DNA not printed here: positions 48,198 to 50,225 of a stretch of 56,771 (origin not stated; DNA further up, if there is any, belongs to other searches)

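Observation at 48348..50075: HdrD/DsrK-type CCG iron-sulfur protein carrying a canonical receiver domain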

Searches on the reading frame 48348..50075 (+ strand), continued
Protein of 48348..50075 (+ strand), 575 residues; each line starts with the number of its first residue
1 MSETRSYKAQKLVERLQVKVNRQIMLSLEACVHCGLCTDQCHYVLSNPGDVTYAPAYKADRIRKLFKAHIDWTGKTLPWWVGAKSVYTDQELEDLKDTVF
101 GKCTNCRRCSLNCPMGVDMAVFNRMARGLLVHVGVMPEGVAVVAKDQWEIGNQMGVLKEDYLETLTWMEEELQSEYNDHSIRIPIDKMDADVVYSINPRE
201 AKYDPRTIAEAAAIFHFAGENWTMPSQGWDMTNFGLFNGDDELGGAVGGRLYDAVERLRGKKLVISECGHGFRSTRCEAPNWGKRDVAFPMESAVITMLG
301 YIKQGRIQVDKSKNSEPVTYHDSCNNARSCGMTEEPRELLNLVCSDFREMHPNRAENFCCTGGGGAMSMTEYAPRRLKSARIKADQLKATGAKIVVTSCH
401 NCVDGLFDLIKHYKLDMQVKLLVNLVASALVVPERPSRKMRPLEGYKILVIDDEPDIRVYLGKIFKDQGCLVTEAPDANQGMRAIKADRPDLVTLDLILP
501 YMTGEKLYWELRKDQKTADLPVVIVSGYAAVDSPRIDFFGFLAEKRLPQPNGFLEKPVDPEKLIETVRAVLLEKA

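Call 13: find_related_loci(query=A1, collection=genome_contigs, flank=8000)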
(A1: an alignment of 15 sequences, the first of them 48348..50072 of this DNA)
Query A1 (575 aa) in genome_contigs; peptide patterns used: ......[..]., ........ (x = any residue, [..] = any of these).
599 stretches matched a pattern (row limit reached: there are more); 297 encode a relative of the query (tblastn E <= 1e-3); the best 80 are kept; 80 distinct loci.
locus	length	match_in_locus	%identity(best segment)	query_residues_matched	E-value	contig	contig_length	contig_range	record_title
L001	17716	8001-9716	79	1-573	0e+0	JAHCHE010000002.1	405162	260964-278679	MAG: Bryobacteraceae bacterium isolate TGS_ACI2 ACI2_2, whole genome shotgun sequence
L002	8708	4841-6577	77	1-574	0e+0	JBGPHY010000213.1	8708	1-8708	MAG: Terriglobia bacterium isolate OBJ_0618_7090110_347 k141_4009967_length_8708_cov_14.0023, whole genome shotgun seque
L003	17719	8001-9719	79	1-571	0e+0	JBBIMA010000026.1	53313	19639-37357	MAG: Solibacteraceae bacterium isolate BR2S70218_bin_221 NODE_811_length_53313_cov_7.105073, whole genome shotgun sequen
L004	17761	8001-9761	76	1-575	0e+0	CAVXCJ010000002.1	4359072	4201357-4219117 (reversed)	MAG: Terriglobia bacterium isolate MFD04408.bin.1.174 genome assembly, contig: contig_28461, whole genome shotgun sequen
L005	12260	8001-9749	75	1-571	0e+0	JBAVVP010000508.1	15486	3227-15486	MAG: Terriglobales bacterium isolate MFD02889_ilm_asm_bin16 k127_17527, whole genome shotgun sequence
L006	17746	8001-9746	75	1-571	0e+0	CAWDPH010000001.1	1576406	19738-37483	MAG: uncultured Acidobacteriaceae bacterium isolate MFD09222.bin.1.150 genome assembly, contig: contig_28546, whole geno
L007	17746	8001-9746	75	1-571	0e+0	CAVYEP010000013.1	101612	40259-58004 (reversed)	MAG: uncultured Acidobacteriaceae bacterium isolate MFD00991.bin.2.15 genome assembly, contig: contig_7285, whole genome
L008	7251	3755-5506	74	1-571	0e+0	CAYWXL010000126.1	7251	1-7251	MAG TPA_asm: uncultured Solibacteraceae bacterium isolate SRP216583_co2_198 genome assembly, contig: NODE_8898_length_72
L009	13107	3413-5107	70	1-571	0e+0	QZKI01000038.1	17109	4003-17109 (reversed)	MAG: Candidatus Abyssobacteria bacterium SURF_17 Ga0104751_1004882, whole genome shotgun sequence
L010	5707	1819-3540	67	1-571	0e+0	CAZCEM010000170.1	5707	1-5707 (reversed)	MAG TPA_asm: uncultured bacterium isolate SRP098346_co1_144 genome assembly, contig: NODE_20734_length_5707_cov_6.672328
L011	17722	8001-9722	67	1-571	0e+0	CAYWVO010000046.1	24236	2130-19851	MAG TPA_asm: uncultured Ignavibacteria bacterium isolate SRP141376_co1_44 genome assembly, contig: NODE_4553_length_2423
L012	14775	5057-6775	67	4-571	0e+0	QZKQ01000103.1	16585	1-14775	MAG: Candidatus Zixiibacteriota bacterium isolate SURF_9 Ga0104751_1005072, whole genome shotgun sequence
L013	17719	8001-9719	66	5-571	0e+0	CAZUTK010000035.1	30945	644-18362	MAG TPA_asm: uncultured bacterium isolate SRP290908_co1_416 genome assembly, contig: NODE_1732_length_30945_cov_7.706280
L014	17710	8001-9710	66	2-571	0e+0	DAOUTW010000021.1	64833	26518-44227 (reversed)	MAG TPA_asm: Candidatus Zixiibacteriota bacterium isolate CSMAG_807 CSMAG_807_k141_97344_length_64833_cov_10.9977, whole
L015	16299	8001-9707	65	1-571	0e+0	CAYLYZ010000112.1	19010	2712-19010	MAG TPA_asm: uncultured bacterium isolate SRP077602_co7_566 genome assembly, contig: NODE_14342_length_19010_cov_18.3907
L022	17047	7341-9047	65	5-571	0e+0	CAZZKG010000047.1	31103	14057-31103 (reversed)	MAG TPA_asm: uncultured Gemmatimonadota bacterium isolate binchicken_co275_191 genome assembly, contig: NODE_1586_length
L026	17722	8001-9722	65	2-571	0e+0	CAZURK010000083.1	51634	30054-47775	MAG TPA_asm: uncultured Pirellulaceae bacterium isolate SRP077602_co10_409 genome assembly, contig: NODE_1919_length_516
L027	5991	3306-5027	65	2-571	0e+0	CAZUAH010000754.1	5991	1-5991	MAG TPA_asm: uncultured Pirellulaceae bacterium isolate SRP077602_co5_269 genome assembly, contig: NODE_49896_length_599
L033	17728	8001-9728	64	2-571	0e+0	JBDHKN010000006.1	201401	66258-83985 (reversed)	MAG: Gemmatimonadota bacterium isolate BHB10-38_Bin_27 BHB10-38_Bin_27_scaffold_458, whole genome shotgun sequence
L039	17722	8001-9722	64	3-571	0e+0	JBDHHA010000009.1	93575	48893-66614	MAG: Gemmatimonadota bacterium isolate M8-62_Bin_109 M8-62_Bin_109_scaffold_1088, whole genome shotgun sequence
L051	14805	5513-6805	81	1-431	0e+0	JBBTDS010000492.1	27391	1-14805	MAG: Acidobacteriota bacterium isolate H43-bin212_1 H43_bin212_1_000000000492, whole genome shotgun sequence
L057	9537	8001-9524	69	4-500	0e+0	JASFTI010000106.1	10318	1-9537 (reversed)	MAG: Gemmatimonadales bacterium isolate D1103U20metaG_Bin_262 D1103U20metaG_FD_scaffold_2037_c1, whole genome shotgun se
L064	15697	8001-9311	76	3-439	0e+0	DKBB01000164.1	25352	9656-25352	MAG TPA_asm: Acidobacteria bacterium UBA6911 UBA6911_contig_2716, whole genome shotgun sequence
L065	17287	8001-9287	78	1-431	0e+0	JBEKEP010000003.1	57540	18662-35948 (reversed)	MAG: Terracidiphilus sp. isolate SPRUCE 209 SPRUCE_209_3, whole genome shotgun sequence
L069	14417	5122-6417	74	1-432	0e+0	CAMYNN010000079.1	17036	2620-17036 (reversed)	MAG: Thermodesulfovibrionia bacterium isolate FO_M_Nitrospinota_07.1 genome assembly, contig: scaffold_8640, whole genom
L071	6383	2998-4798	73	3-571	0e+0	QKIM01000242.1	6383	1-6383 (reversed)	MAG: Deltaproteobacteria bacterium isolate SZUA-580 scaffold_54641, whole genome shotgun sequence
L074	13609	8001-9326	72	5-444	0e+0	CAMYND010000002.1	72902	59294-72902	MAG: Thermodesulfovibrionia bacterium isolate FCS_M_Nitrospinota_09 genome assembly, contig: scaffold_251, whole genome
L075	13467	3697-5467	74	4-571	0e+0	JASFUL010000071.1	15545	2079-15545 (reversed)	MAG: Gemmatimonadota bacterium isolate D1105M02metaG_Bin_341 D1105M02metaG_FD_scaffold_793_c1, whole genome shotgun sequ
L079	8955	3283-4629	73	1-445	0e+0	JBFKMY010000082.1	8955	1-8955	MAG: Thermodesulfovibrionia bacterium isolate Mix_sand22.2022.08.D.6 k141_3377103_length_8955_cov_10.0000, whole genome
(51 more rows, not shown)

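Call 19: search_solved_structures(query=window:48348-50072:+, max_evalue=0.001, show_alignments=2)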
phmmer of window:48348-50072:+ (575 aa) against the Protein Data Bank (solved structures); distinct sequences matched with E-value up to 0.001: 109 (the best 60 are shown).
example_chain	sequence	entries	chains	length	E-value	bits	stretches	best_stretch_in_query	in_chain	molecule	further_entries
9ojn_A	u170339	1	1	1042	3.3e-11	45.4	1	96-435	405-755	Iron-sulfur-binding reductase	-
9xzo_A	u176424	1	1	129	3.6e-11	45.3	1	447-571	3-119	De novo protein M1X0B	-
1pey_A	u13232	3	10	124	9.1e-09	37.3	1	446-533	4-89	Sporulation initiation phosphotransferase F | SPORULATION RESPONSE REGULATORY PROTEIN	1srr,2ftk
1f51_E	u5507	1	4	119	1.1e-08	37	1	447-533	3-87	SPORULATION INITIATION PHOSPHOTRANSFERASE F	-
3q15_C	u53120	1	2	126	1.5e-08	36.6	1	446-533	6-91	Sporulation initiation phosphotransferase F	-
2jvj_A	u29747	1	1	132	1.6e-08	36.5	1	446-534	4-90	Sporulation initiation phosphotransferase F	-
1fsp_A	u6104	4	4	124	1.8e-08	36.4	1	446-533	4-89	STAGE 0 SPORULATION PROTEIN F | SPORULATION RESPONSE REGULATORY PROTEIN | Sporulation initiation phosphotransferase F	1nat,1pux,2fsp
2jvi_A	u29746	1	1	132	2.1e-08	36.1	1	446-533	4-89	Sporulation initiation phosphotransferase F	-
3q9s_A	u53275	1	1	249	2.5e-08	35.9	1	439-570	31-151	DNA-binding response regulator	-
2jvk_A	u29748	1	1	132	2.5e-08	35.9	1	446-533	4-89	Sporulation initiation phosphotransferase F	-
9dvt_R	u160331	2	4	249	2.6e-08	35.9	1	447-571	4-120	DNA-binding dual master transcriptional regulator RpaA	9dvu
1zes_A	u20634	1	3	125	3.5e-08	35.4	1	447-571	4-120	Phosphate regulon transcriptional regulatory protein phoB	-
1b00_A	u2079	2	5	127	3.7e-08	35.3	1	447-571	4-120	PHOSPHATE REGULON TRANSCRIPTIONAL REGULATORY PROTEIN PHOB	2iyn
3a0r_B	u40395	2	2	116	6.5e-08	34.5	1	447-531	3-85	Response regulator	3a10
3a0u_A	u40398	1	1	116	6.8e-08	34.5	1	447-531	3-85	Response regulator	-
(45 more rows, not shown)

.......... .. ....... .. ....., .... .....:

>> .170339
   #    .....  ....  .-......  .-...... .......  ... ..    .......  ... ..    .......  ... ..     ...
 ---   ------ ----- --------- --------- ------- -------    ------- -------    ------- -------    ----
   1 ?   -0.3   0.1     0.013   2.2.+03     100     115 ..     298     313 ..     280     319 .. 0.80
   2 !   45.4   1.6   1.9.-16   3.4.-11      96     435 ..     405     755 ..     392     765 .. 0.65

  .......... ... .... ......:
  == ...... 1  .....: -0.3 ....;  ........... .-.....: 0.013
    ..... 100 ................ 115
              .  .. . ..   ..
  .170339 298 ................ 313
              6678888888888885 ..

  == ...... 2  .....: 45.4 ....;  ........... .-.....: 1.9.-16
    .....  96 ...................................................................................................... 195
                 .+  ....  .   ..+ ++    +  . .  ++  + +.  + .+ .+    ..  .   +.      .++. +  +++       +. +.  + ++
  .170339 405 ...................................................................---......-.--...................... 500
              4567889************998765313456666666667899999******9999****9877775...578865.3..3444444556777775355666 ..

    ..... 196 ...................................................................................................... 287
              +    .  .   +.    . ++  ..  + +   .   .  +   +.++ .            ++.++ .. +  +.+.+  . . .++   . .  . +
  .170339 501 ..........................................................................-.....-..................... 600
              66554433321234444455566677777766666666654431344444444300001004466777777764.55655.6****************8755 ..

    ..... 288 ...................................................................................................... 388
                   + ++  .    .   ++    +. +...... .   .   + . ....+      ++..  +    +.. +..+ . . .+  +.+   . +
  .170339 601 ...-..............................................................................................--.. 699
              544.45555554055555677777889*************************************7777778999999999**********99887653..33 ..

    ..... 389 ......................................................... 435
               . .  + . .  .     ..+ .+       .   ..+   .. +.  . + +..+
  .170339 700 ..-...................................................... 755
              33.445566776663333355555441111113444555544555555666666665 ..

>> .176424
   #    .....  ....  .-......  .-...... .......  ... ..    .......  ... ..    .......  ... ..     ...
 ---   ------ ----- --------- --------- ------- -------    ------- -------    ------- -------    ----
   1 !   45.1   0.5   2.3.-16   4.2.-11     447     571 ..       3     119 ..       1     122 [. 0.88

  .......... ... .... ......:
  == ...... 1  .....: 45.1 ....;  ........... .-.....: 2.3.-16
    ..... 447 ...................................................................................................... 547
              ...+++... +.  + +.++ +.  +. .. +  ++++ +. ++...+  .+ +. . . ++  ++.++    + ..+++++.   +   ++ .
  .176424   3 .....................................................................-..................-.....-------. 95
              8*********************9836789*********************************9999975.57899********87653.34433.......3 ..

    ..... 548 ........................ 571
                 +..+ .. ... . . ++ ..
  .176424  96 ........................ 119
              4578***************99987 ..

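Call 27: search_protein_representatives(protein=window:48348-50072:+)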
Query: 575 residues. Proteins with E-value up to 0.001 (for the whole library): 107077; up to 1e-10: 7258; up to 1e-30: 219. The best 150 are listed.
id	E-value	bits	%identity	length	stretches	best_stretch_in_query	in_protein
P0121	2.3e-198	676.6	53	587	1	8-570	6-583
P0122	5.9e-142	490.3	67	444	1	115-435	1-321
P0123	2.1e-138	478.6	74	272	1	4-271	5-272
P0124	8.3e-120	417.2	70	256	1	126-379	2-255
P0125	4.1e-117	408.3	64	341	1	224-506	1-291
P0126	1.8e-115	402.9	43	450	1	16-435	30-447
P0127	4.6e-115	401.6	44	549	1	15-435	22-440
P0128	3.1e-112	392.2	77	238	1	218-436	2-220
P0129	3.9e-111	388.6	57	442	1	13-283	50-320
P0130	8.0e-109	381.0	75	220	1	4-216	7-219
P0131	2.1e-106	373.0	70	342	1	25-249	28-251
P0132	1.9e-94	333.5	55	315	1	115-416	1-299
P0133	1.8e-93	330.3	50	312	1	115-435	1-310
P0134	1.9e-92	326.9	49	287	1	154-434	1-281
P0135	5.3e-92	325.4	59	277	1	10-235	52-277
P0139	1.5e-85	304.1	39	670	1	14-430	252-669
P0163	1.2e-67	245.0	34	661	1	3-434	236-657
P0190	4.2e-55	203.6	31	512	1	19-440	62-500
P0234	9.3e-43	162.8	36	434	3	448-569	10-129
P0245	1.2e-40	155.9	39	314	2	438-569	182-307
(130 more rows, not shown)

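Call 28: predict_structure(alignment_id=A1)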
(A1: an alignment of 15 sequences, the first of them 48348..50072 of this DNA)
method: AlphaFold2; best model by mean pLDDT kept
length: 575 residues; sequences in the alignment: 15
mean_pLDDT: 65.9   pTM: 0.53
mean pLDDT of the five models: 65.9, 65.7, 65.4, 65.0, 63.6
residues with pLDDT >= 90: 95; 70-90: 188; 50-70: 109; < 50: 183
segments of 3 or more residues with pLDDT < 50: 1-60, 65-87, 96-122, 133-159, 234-240, 269-274, 326-331, 360-374, 436-439, 531-533
pLDDT, mean of each block of 10 residues (from residue 1): 35 35 38 36 39 40 47 34 41 51 36 37 50 44 36 39 72 82 88 75 67 89 76 50 59 84 70 47 69 82 92 91 53 75 89 54 32 53 82 81 69 85 86 56 87 87 89 90 89 85 80 89 80 62 88 85 90 81
secondary structure, 60 per line:
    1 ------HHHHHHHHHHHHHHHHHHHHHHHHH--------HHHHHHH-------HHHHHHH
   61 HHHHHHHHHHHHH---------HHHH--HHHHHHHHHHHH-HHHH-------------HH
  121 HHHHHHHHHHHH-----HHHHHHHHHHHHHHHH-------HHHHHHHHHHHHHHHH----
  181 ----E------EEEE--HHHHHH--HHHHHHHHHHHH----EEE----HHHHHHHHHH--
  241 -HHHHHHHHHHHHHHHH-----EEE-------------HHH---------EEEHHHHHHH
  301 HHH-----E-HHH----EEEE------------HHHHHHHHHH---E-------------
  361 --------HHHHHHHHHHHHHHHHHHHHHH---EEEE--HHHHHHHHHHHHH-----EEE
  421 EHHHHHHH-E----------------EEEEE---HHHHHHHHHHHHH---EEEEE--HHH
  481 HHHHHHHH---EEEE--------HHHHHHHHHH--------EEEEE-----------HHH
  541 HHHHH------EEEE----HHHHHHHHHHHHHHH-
elements in order: H7-31 H40-46 H54-73 H83-86 H89-100 H102-105 H119-132 H138-153 H161-176 E192-195 H198-203 H206-217 E222-224 H229-238 H242-257 E263-265 E291-293 H294-303 E318-321 H334-343 H369-390 E394-397 H400-412 E418-421 H422-428 E447-451 H455-467 E471-475 H478-488 E492-495 H504-513 E522-526 H538-545 E552-555 H560-574

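Call 29: search_protein_families(library=pfam, proteins=[P0121, P0126, P0127, P0139, P0163, P0234, P0245, P0190], max_evalue=0.0001)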
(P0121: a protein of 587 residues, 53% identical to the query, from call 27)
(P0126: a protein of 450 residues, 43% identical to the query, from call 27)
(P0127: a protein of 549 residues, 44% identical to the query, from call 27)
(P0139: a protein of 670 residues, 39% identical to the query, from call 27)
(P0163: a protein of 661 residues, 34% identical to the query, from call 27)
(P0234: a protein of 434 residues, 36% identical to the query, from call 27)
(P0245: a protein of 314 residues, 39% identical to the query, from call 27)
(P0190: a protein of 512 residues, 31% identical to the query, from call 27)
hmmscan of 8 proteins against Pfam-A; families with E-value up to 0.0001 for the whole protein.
P0121 (587 aa): 4 families
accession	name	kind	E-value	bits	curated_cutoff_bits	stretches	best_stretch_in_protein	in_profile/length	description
PF00072.30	Response_reg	-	1.2e-18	67.7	30.2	1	460-580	1-110/111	Response regulator receiver domain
PF02754.22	CCG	-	1.2e-13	51.4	20.6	1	315-399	1-80/85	Cysteine-rich domain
PF13183.11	Fer4_8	-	3.4e-11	44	27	1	26-114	2-68/68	4Fe-4S dicluster domain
PF13534.11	Fer4_17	-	3.4e-08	34.4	22.2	1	29-115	2-61/61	4Fe-4S dicluster domain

P0126 (450 aa): 5 families
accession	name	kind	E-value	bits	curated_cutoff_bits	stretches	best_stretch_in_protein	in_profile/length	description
PF02754.22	CCG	-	5e-13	49.4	20.6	1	330-418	1-84/85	Cysteine-rich domain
PF13183.11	Fer4_8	-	5e-09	37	27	1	42-129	2-68/68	4Fe-4S dicluster domain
PF13534.11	Fer4_17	-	1.4e-06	29.2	22.2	1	44-129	1-60/61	4Fe-4S dicluster domain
PF12838.12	Fer4_7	-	2.4e-06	28.4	27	1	45-129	2-52/52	4Fe-4S dicluster domain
PF13187.11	Fer4_9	-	3.1e-05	24.4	27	0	37-56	34-48/52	4Fe-4S dicluster domain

P0127 (549 aa): 4 families
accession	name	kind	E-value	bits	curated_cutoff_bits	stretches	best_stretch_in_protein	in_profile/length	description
PF04358.19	DsrC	-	1.8e-15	57.7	24.9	1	449-537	7-105/107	DsrC like protein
PF13183.11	Fer4_8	-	2.4e-10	41.2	27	1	36-123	3-68/68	4Fe-4S dicluster domain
PF02754.22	CCG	-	8.7e-10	39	20.6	1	323-411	1-84/85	Cysteine-rich domain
PF13534.11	Fer4_17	-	1.7e-08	35.3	22.2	1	38-124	2-61/61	4Fe-4S dicluster domain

P0139 (670 aa): 6 families
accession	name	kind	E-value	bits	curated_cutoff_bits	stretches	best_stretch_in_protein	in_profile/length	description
PF02754.22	CCG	-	4.2e-14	52.9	20.6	1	557-646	2-85/85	Cysteine-rich domain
PF13183.11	Fer4_8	-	1.2e-11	45.4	27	1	265-353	1-68/68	4Fe-4S dicluster domain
PF13534.11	Fer4_17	-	8.9e-09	36.2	22.2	1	268-354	1-61/61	4Fe-4S dicluster domain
PF13187.11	Fer4_9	-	2.8e-06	27.7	27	0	256-280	24-48/52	4Fe-4S dicluster domain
PF00037.32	Fer4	-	2.8e-05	24.2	21.1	0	337-352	6-21/24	4Fe-4S binding domain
PF12838.12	Fer4_7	-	3.6e-05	24.6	27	1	269-353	2-52/52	4Fe-4S dicluster domain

P0163 (661 aa): 6 families
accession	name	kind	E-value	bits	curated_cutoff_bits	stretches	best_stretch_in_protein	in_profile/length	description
PF02754.22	CCG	-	1.3e-14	54.5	20.6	1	541-629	1-84/85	Cysteine-rich domain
PF02665.19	Nitrate_red_gam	-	4.7e-13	49.7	22.9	1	60-213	41-200/217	Nitrate reductase gamma subunit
PF13183.11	Fer4_8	-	7.1e-12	46.1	27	1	261-347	2-68/68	4Fe-4S dicluster domain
PF13534.11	Fer4_17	-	1.8e-08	35.2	22.2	1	264-348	2-61/61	4Fe-4S dicluster domain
PF13187.11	Fer4_9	-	2e-06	28.2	27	0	328-345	32-49/52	4Fe-4S dicluster domain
PF13237.11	Fer4_10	-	4.4e-06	27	25.5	0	332-354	8-22/53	4Fe-4S dicluster domain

P0234 (434 aa): 2 families
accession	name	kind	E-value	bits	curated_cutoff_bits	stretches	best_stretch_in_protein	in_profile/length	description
PF00072.30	Response_reg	-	2.5e-65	218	30.2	3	10-127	1-110/111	Response regulator receiver domain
PF02310.24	B12-binding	-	4.7e-05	23.6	32.1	0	198-281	18-105/121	B12 binding domain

P0245 (314 aa): 1 family
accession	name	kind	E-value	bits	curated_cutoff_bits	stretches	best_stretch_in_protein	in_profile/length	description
PF00072.30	Response_reg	-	1.5e-43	147.9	30.2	2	191-305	1-110/111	Response regulator receiver domain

P0190 (512 aa): 5 families
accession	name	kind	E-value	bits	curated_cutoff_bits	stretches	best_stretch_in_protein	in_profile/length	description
PF13183.11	Fer4_8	-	3.1e-11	44.1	27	1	71-157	2-68/68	4Fe-4S dicluster domain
PF13534.11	Fer4_17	-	3.4e-09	37.5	22.2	1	73-158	1-61/61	4Fe-4S dicluster domain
PF13187.11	Fer4_9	-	6.3e-07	29.8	27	0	69-85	34-48/52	4Fe-4S dicluster domain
PF13237.11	Fer4_10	-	1.4e-05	25.4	25.5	0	141-164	7-32/53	4Fe-4S dicluster domain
PF12838.12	Fer4_7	-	5.4e-05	24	27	0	73-157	1-52/52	4Fe-4S dicluster domain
